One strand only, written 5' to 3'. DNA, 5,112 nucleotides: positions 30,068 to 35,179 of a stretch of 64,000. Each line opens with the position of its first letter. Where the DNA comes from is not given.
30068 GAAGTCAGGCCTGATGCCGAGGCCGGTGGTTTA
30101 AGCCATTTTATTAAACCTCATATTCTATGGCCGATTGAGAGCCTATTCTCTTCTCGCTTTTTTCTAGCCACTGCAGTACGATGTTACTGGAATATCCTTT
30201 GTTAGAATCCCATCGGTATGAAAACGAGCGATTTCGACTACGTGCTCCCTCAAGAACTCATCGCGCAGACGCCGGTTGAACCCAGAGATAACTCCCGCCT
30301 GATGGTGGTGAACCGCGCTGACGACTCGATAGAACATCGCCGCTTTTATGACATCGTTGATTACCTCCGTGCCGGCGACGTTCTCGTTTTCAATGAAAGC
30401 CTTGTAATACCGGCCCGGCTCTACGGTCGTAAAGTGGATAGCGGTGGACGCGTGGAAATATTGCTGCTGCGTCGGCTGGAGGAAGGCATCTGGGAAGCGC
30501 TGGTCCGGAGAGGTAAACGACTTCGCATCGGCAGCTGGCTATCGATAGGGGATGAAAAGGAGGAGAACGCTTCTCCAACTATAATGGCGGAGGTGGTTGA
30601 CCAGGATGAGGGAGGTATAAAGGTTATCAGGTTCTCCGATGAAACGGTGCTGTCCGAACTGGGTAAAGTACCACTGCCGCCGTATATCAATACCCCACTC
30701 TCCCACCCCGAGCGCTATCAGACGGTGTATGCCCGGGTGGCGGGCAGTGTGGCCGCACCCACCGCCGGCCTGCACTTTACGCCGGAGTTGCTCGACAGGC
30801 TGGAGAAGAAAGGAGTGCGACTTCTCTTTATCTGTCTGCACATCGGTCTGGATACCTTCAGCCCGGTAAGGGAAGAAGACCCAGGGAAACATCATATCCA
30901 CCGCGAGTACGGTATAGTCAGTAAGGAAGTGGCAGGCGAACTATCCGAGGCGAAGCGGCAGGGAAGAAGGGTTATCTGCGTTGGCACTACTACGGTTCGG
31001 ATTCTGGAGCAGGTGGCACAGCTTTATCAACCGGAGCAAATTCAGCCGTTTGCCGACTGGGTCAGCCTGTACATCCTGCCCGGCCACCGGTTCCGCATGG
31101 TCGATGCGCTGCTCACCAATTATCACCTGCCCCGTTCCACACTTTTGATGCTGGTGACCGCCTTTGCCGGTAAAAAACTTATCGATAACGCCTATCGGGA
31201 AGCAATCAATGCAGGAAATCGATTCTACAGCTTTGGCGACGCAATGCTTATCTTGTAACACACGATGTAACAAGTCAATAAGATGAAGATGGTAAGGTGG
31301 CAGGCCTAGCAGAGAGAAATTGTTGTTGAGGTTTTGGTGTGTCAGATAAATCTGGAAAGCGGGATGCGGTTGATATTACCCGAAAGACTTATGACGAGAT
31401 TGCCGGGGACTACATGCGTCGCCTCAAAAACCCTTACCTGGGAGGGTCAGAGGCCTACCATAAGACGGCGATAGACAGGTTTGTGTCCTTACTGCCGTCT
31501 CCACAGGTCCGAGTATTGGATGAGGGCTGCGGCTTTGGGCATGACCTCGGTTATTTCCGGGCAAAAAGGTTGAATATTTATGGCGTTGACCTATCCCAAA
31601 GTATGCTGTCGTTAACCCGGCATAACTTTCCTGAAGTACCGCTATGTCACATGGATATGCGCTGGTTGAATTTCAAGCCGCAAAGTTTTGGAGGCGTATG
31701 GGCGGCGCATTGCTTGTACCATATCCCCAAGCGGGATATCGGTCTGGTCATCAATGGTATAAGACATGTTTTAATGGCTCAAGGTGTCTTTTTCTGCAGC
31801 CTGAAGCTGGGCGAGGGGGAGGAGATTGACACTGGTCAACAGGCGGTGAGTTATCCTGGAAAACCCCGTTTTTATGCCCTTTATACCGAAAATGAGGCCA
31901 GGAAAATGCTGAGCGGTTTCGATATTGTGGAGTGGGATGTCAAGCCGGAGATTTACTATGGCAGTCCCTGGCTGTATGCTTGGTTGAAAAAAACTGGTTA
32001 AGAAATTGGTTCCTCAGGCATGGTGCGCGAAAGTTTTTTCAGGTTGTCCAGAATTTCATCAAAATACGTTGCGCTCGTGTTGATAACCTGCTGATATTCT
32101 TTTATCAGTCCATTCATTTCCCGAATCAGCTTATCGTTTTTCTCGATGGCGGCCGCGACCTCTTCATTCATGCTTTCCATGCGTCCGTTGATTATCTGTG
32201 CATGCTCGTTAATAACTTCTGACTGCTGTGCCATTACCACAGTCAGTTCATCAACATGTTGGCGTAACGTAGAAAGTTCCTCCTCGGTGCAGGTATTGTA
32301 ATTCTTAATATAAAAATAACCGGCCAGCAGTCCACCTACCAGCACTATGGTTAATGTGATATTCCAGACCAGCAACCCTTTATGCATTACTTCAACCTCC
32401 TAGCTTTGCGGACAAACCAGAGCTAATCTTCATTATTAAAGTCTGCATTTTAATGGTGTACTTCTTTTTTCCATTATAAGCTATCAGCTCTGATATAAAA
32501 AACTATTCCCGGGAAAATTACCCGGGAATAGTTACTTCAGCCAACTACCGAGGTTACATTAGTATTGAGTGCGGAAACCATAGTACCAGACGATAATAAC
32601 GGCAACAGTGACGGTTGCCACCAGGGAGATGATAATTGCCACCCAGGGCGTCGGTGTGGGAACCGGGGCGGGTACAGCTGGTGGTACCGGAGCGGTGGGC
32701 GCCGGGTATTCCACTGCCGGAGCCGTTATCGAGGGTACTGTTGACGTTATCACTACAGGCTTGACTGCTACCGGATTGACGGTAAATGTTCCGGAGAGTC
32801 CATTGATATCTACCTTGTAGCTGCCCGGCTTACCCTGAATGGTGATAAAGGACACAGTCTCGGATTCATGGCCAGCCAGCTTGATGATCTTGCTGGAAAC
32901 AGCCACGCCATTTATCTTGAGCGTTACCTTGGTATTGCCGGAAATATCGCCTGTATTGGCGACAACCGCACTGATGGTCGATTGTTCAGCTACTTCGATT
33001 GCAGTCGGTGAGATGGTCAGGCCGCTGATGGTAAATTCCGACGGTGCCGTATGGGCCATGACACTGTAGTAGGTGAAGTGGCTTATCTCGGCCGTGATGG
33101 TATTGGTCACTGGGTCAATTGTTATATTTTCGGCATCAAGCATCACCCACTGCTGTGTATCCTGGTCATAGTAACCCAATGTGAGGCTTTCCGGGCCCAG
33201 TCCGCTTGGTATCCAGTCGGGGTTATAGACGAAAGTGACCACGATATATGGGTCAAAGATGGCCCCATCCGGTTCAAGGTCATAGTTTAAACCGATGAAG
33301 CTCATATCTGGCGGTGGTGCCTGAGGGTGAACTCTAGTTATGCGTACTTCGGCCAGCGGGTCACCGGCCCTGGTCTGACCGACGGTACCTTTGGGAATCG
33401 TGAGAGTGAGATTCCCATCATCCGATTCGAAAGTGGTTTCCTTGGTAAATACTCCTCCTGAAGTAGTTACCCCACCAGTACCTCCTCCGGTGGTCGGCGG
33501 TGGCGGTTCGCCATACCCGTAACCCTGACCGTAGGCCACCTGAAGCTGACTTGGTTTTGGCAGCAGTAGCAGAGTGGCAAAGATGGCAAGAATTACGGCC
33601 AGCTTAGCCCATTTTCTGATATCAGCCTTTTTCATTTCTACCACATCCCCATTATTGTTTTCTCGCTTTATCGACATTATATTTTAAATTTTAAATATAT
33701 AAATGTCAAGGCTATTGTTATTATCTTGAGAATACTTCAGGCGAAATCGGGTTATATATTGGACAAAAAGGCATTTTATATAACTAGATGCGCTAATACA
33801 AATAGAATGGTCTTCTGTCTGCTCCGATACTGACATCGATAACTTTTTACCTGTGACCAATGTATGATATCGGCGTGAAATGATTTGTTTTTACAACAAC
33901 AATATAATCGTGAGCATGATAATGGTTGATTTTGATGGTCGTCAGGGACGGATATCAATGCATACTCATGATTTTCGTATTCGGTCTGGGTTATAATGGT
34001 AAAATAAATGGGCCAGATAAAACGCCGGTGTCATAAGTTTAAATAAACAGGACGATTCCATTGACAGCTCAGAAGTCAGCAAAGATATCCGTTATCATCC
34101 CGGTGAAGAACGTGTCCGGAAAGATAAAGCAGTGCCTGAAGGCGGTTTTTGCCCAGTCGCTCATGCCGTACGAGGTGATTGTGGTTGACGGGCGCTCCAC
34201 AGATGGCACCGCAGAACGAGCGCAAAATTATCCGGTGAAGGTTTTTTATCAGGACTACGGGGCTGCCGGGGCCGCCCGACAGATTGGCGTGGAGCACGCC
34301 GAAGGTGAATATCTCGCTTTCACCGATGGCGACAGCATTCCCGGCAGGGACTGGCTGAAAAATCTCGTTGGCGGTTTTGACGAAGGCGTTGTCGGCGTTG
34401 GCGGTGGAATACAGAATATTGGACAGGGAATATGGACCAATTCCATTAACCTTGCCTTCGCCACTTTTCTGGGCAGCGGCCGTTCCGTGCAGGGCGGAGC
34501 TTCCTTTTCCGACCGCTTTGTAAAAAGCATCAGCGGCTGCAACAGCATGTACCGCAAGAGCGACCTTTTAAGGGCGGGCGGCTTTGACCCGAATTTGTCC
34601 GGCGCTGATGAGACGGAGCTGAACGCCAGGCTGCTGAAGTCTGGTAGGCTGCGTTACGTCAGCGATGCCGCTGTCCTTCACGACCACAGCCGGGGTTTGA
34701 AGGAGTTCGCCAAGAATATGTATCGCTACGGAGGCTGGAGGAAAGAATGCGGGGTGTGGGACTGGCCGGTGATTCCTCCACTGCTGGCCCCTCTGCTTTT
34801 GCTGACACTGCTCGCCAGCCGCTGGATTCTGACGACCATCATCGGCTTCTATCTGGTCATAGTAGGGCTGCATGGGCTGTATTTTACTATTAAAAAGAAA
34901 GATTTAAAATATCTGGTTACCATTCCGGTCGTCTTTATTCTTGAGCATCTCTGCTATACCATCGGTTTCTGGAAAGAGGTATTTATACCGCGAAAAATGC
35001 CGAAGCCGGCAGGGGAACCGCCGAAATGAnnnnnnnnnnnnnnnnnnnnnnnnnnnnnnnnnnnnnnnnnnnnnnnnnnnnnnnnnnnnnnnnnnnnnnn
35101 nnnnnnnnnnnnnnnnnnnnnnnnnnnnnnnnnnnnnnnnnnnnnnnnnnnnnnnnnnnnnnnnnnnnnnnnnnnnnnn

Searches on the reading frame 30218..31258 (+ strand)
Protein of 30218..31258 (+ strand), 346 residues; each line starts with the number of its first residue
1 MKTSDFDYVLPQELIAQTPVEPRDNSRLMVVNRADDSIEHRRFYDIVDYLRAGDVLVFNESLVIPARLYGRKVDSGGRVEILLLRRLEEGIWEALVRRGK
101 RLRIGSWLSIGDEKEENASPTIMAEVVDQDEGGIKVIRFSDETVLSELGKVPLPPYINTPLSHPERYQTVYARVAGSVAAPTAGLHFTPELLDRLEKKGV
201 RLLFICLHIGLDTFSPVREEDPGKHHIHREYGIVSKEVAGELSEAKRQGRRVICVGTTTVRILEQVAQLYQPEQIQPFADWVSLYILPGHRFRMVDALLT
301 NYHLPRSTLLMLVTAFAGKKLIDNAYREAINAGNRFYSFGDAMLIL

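Call 28: search_protein_families(library=pfam, proteins=[window:30218-31258:+], max_evalue=0.00001)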
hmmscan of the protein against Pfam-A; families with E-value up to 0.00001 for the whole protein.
window:30218-31258:+ (346 aa): 1 family
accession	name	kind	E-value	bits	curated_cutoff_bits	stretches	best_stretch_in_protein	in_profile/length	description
PF02547.20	Queuosine_synth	-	5e-128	427.2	25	1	3-345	1-322/322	Queuosine biosynthesis protein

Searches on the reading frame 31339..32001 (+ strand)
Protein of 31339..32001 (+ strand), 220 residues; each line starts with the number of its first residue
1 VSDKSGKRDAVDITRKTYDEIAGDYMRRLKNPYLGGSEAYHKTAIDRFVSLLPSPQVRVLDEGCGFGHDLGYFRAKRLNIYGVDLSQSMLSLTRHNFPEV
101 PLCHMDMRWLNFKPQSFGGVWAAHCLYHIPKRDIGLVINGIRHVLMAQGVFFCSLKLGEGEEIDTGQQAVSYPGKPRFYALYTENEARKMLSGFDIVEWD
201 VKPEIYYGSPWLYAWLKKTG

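Call 28: search_protein_families(library=pfam, proteins=[window:31339-32001:+], max_evalue=0.00001)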
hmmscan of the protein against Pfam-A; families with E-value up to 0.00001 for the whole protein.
window:31339-32001:+ (220 aa): 4 families
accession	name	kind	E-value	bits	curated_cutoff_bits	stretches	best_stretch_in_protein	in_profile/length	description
PF13649.12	Methyltransf_25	-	7.2e-14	52.7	27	1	59-149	1-97/97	Methyltransferase domain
PF08241.18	Methyltransf_11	-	1.5e-12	48.4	21.2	1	60-153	1-95/95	Methyltransferase domain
PF08242.18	Methyltransf_12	-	1.1e-07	32.9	30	1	60-151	1-98/98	Methyltransferase domain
PF13489.12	Methyltransf_23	-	8.4e-07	29.3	27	1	47-190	15-153/164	Methyltransferase domain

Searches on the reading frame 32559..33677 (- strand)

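Call 5: search_protein_families(library=pfam, proteins=[window:32559-33677:-])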
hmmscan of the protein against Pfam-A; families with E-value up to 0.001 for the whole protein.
window:32559-33677:- (372 aa): 1 family
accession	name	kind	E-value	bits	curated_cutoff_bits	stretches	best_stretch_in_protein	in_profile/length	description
PF07705.17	CARDB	-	1.2e-07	32.2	22.7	1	216-289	5-79/101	CARDB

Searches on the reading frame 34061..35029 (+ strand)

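Call 5: search_protein_families(library=pfam, proteins=[window:34061-35029:+])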
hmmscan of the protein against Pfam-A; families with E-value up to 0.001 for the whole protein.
window:34061-35029:+ (322 aa): 4 families
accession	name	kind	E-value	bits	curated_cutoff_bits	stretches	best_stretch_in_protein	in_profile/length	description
PF00535.33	Glycos_transf_2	-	5.6e-28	98.4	23.3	1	10-168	1-163/168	Glycosyl transferase family 2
PF10111.15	Glyco_tranf_2_2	-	1.8e-11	44.5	27.3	1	10-100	1-100/276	Glycosyltransferase like family 2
PF13641.12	Glyco_tranf_2_3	-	4e-10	40.5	27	1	9-222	3-226/230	Glycosyltransferase like family 2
PF13632.12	Glyco_trans_2_3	-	3.3e-05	24.2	27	1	88-268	5-188/198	Glycosyl transferase family group 2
